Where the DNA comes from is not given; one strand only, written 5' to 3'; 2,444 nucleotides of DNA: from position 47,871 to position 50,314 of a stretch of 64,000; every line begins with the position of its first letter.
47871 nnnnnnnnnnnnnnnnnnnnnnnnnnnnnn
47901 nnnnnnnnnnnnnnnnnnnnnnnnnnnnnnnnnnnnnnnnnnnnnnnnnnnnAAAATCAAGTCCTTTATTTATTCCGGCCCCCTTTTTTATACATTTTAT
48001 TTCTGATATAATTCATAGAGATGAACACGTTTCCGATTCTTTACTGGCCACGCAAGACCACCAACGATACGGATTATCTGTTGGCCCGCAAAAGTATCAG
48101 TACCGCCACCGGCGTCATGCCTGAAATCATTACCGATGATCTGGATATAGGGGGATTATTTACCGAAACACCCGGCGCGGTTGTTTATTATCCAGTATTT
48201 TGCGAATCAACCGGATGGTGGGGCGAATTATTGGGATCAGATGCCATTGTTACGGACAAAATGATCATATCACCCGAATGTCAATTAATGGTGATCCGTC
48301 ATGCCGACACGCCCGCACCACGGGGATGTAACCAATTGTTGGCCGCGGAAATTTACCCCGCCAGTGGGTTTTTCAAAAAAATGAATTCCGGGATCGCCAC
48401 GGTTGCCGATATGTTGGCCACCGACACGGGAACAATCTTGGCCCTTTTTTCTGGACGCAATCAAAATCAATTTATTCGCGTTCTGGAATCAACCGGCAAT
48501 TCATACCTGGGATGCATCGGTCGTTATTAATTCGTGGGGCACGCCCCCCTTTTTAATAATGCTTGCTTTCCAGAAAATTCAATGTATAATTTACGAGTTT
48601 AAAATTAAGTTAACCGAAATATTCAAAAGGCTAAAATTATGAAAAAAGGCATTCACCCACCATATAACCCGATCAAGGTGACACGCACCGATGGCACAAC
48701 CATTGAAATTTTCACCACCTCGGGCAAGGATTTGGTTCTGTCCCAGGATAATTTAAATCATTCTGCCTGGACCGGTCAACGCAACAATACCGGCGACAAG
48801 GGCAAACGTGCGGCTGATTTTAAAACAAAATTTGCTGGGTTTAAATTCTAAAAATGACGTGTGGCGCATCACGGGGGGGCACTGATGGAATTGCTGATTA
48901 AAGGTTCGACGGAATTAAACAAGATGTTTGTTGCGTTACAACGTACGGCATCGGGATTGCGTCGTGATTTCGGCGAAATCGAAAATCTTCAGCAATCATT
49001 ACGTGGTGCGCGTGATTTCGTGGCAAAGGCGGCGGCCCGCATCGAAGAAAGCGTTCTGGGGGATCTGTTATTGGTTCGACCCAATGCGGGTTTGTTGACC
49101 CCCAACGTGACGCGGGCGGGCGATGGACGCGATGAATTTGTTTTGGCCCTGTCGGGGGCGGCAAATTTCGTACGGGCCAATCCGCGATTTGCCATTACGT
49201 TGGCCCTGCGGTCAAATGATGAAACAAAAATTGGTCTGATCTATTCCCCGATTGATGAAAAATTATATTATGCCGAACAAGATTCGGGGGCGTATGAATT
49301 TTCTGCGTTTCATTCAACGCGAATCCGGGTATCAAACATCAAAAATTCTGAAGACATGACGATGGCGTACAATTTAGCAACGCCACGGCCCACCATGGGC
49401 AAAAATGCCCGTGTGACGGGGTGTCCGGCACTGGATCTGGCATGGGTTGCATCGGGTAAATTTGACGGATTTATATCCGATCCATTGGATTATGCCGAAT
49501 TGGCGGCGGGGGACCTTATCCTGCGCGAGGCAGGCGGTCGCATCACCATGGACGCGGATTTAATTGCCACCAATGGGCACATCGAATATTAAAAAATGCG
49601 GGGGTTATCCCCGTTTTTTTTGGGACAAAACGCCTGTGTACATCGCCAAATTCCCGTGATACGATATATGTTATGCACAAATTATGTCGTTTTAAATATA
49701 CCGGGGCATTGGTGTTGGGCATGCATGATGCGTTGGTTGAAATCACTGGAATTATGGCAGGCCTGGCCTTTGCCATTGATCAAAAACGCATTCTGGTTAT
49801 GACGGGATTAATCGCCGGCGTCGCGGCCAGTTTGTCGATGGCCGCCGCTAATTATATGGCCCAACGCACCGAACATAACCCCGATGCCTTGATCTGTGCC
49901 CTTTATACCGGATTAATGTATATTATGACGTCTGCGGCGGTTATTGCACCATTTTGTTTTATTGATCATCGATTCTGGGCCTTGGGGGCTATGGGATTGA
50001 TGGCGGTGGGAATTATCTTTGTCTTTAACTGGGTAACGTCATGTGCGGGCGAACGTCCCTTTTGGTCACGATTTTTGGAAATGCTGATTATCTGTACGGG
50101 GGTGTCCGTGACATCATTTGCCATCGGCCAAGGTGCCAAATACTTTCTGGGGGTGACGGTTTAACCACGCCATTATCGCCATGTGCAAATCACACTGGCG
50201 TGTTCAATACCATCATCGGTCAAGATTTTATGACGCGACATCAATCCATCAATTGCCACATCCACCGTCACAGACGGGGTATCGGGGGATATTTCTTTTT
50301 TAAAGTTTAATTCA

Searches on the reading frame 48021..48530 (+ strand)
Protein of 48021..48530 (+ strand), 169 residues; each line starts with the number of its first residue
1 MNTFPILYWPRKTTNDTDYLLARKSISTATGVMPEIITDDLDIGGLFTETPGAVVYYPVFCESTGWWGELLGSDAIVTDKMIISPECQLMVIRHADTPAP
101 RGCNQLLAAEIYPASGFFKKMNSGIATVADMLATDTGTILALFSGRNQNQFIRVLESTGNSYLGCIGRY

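Call 15: search_protein_families(library=pfam, proteins=[window:48021-48530:+], max_evalue=0.001)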
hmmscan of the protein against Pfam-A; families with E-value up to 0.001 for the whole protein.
window:48021-48530:+ (169 aa): 0 families

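Call 97: search_solved_structures(query=window:48021-48530:+, max_evalue=1)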
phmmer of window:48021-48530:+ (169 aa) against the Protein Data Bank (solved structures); distinct sequences matched with E-value up to 1: 1.
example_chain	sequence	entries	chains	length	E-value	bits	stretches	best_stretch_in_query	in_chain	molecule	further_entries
7bjp_A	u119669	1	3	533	0.94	12.5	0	26-89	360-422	Capsid protein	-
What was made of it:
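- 48021..48530 (+): orf169, a soluble protein of unknown function that always lies directly downstream of E. It is a possible accessory, or merely a linked housekeeping gene. No Pfam or PDB match (calls 15, 97).
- Tried and rejected: It has no detectable homology (calls 15, 97), and it sits in a block with L31 and IMPase.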

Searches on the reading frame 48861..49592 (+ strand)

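Call 15: search_protein_families(library=pfam, proteins=[window:48861-49592:+], max_evalue=0.001)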
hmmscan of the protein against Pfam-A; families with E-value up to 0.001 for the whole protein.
window:48861-49592:+ (243 aa): 1 family
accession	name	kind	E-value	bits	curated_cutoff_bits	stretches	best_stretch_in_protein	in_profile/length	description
PF00459.30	Inositol_P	-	1.3e-20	74.5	27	1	20-229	6-236/271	Inositol monophosphatase family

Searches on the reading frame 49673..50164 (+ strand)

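Call 15: search_protein_families(library=pfam, proteins=[window:49673-50164:+], max_evalue=0.001)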
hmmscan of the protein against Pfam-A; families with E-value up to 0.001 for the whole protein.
window:49673-50164:+ (163 aa): 1 family
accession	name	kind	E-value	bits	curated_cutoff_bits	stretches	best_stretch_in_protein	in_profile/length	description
PF01988.24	VIT1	-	2.6e-14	54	28.1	2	12-68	3-60/214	VIT family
